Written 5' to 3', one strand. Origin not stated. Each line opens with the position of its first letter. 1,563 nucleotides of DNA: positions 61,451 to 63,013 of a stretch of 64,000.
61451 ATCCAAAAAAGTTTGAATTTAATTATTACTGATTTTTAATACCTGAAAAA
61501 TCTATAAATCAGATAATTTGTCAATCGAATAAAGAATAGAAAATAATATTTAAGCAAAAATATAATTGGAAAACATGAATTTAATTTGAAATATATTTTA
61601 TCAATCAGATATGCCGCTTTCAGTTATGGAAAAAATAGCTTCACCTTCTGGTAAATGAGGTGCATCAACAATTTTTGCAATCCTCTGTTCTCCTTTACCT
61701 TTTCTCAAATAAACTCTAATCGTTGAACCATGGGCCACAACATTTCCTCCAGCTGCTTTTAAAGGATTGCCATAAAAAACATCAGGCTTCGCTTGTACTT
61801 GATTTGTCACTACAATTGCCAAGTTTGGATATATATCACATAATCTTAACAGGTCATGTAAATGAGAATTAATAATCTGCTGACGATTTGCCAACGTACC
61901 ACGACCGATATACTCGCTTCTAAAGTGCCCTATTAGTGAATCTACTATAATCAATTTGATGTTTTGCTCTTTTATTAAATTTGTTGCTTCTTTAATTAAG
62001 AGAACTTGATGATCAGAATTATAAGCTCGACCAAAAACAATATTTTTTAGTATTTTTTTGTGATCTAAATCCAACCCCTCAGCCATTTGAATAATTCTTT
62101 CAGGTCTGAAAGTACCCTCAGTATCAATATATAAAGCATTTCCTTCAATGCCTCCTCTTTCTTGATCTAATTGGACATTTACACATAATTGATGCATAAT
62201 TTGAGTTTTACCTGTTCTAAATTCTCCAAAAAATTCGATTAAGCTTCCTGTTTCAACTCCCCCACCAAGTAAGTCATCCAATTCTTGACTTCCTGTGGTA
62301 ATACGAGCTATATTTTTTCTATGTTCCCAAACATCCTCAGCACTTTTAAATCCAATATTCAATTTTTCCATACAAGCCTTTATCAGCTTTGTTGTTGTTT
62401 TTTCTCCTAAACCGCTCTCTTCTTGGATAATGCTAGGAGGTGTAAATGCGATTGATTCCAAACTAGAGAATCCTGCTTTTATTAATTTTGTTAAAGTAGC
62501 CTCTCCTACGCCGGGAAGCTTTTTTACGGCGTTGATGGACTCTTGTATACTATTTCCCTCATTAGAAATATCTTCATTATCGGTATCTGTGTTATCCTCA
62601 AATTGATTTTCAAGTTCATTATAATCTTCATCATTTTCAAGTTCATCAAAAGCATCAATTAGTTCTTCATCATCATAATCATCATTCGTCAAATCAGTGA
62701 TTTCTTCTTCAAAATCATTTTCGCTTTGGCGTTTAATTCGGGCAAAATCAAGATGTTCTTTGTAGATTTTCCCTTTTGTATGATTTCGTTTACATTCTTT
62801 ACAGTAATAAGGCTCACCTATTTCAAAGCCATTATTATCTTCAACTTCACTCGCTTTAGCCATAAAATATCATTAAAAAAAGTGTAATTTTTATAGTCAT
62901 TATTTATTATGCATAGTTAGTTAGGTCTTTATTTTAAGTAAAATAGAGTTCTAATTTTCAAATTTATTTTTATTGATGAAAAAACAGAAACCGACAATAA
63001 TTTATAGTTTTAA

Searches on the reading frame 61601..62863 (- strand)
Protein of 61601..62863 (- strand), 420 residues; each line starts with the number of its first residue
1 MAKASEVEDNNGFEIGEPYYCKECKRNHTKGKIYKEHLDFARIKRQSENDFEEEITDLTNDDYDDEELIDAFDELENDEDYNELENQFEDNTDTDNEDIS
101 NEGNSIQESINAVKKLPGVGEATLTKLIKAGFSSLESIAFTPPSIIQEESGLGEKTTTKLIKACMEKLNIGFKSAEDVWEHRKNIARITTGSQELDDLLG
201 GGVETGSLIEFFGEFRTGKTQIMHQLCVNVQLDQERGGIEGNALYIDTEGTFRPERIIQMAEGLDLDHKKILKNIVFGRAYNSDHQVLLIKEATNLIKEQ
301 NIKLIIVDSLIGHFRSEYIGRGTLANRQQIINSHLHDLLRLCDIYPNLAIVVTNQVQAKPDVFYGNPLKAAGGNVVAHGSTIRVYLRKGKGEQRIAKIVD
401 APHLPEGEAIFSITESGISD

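Call 73: search_protein_families(library=pfam, proteins=[window:61601-62863:-], max_evalue=0.0001)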
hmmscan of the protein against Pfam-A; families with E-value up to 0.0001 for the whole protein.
window:61601-62863:- (420 aa): 5 families
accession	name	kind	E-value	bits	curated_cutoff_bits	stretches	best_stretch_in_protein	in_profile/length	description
PF08423.17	Rad51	-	8.5e-95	317.1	22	1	182-420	2-243/244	Rad51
PF00154.27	RecA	-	2.9e-13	50.3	27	1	180-390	25-222/262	recA bacterial DNA recombination protein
PF14520.12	HHH_5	-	2.7e-07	31.4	27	1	113-164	4-55/57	Helix-hairpin-helix domain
PF13481.12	AAA_25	-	6.4e-06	26.4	27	1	186-310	13-152/195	AAA domain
PF06745.19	ATPase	-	4.7e-05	23.3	26.6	1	189-313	2-131/231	KaiC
